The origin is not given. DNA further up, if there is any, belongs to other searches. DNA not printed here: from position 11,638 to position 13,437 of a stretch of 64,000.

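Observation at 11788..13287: The DGR diversifies a type-IV-pilin-like protein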

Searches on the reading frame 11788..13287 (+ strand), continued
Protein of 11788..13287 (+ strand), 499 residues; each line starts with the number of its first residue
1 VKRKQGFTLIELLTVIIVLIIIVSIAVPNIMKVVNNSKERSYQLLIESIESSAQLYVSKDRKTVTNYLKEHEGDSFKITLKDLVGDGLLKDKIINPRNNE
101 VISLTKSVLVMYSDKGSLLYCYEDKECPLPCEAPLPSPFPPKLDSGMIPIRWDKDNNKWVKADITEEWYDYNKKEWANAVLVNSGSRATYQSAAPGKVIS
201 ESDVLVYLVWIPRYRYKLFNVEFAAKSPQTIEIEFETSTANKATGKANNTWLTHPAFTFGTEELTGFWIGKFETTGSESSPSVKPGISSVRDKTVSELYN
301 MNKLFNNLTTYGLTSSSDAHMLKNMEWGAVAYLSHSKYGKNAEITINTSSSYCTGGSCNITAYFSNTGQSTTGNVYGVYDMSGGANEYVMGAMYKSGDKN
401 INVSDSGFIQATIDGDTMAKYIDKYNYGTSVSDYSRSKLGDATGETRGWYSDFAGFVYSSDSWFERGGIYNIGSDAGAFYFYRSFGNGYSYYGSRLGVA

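Call 56: find_encoding_contigs(protein=P0122, flank=10000, max_places=4)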
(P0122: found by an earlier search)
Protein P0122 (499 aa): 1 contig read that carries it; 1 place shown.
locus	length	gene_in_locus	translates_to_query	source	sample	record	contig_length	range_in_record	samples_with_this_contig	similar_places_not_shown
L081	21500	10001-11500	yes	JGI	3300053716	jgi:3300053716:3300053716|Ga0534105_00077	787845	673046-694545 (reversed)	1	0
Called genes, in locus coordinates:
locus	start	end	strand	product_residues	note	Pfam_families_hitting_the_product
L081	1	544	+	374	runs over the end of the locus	-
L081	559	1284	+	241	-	PF01656:CbiA, PF02374:ArsA_ATPase (weak), PF10609:ParA, PF13614:AAA_31 (weak)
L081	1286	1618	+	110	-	PF02579:Nitro_FeMo-Co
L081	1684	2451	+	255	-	PF12838:Fer4_7 (faint), PF12837:Fer4_6 (faint), PF13187:Fer4_9 (weak), PF13237:Fer4_10 (faint), PF14697:Fer4_21 (weak), PF00037:Fer4 (weak)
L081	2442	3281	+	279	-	PF01656:CbiA, PF10609:ParA (faint), PF13614:AAA_31 (weak), PF12838:Fer4_7 (faint), PF00037:Fer4 (faint), PF12837:Fer4_6 (faint), PF13237:Fer4_10 (faint), PF14697:Fer4_21 (weak)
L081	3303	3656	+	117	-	PF02001:DUF134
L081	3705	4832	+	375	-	-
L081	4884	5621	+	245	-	-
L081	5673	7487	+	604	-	PF00512:HisKA, PF02518:HATPase_c, PF00072:Response_reg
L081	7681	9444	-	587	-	PF01609:DDE_Tnp_1 (faint)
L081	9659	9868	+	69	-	PF00072:Response_reg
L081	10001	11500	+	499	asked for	-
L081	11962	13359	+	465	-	-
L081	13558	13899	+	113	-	PF00436:SSB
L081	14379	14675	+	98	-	-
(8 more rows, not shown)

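Call 77: search_protein_families(library=pfam, alignment_id=A2, max_evalue=0.01)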
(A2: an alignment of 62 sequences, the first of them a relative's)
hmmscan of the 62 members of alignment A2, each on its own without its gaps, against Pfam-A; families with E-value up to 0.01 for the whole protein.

A. member 1, P0001 (499 aa): 1 family
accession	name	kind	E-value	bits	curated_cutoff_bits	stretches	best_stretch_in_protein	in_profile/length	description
PF07963.17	N_methyl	-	2e-05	24.4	21.2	1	1-26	1-26/27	Prokaryotic N-terminal methylation motif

B. families by the number of members that match (of 62 scanned): 2 families
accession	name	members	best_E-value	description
PF07963.17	N_methyl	58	2.5e-09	Prokaryotic N-terminal methylation motif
PF03781.23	FGE-sulfatase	6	0.00049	Sulfatase-modifying factor enzyme 1-like domain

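Call 87: find_homologous_proteins(query=L033:3462-4223:+, max_evalue=1e-10)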
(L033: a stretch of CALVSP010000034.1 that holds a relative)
Query L033:3462-4223:+ (254 aa): 4994 proteins with E <= 1e-10 among 7891 candidates; the best 120 are listed.
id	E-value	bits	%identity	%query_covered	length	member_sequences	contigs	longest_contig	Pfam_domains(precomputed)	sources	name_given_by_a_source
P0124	8.5e-151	519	99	100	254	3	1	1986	PF01478.24,PF06750.19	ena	-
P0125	1.8e-137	475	89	100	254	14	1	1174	PF01478.24,PF06750.19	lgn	-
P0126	2.8e-137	475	88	100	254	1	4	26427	PF01478.24,PF06750.19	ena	-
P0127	5.0e-137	474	91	99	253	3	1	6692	PF01478.24,PF06750.19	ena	-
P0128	6.2e-137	473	88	100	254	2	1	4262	PF01478.24,PF06750.19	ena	-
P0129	8.0e-137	473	88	100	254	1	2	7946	PF01478.24,PF06750.19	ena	-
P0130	2.1e-136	472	89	93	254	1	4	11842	PF01478.24,PF06750.19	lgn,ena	-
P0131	3.0e-136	471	89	93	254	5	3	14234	PF01478.24,PF06750.19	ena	-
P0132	4.2e-136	471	89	93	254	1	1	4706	PF01478.24,PF06750.19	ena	-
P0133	6.2e-136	470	87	100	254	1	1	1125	PF01478.24,PF06750.19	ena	-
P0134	7.1e-136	470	89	100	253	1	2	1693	PF01478.24,PF06750.19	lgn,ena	-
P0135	9.8e-136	470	88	98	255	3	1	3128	PF01478.24,PF06750.19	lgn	-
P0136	2.9e-135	468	89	100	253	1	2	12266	PF01478.24,PF06750.19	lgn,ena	-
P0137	6.1e-135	467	86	99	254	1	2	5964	PF01478.24,PF06750.19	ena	-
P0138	8.3e-135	466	88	100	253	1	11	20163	PF01478.24,PF06750.19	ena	-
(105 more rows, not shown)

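Call 88: search_protein_representatives(protein=window:11788-13284:+)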
Query: 499 residues. Proteins with E-value up to 0.001 (for the whole library): 9227; up to 1e-10: 2946; up to 1e-30: 1232. The best 150 are listed.
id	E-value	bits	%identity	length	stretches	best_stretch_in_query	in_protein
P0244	8.5e-297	1000.7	46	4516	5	140-468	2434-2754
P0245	1.2e-210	716.6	47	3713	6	139-490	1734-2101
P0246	2.5e-147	507.7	42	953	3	1-374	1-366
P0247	2.1e-135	468.3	35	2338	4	140-480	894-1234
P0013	1.2e-130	452.7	49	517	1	2-498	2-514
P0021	1.1e-123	429.7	49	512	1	3-482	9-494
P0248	5.1e-123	427.5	49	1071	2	139-495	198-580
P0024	2.4e-119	415.4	51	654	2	138-496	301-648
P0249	2.8e-118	411.9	42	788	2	139-495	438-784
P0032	1.9e-115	402.5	47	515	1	4-490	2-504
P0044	7.5e-110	384.1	45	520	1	5-496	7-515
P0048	1.9e-108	379.5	48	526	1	3-487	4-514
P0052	2.5e-106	372.5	49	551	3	125-373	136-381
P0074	1.1e-100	353.9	46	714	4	140-380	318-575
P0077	2.2e-100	352.9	46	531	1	2-470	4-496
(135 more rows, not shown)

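Call 90: find_related_loci(query=A2, collection=viral_contigs, flank=6000)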
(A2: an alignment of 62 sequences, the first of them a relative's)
Query A2 (499 aa) in viral_contigs; peptide patterns used: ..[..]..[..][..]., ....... (x = any residue, [..] = any of these).
43 stretches matched a pattern, but none encodes a relative of the query by tblastn (E <= 1e-3).
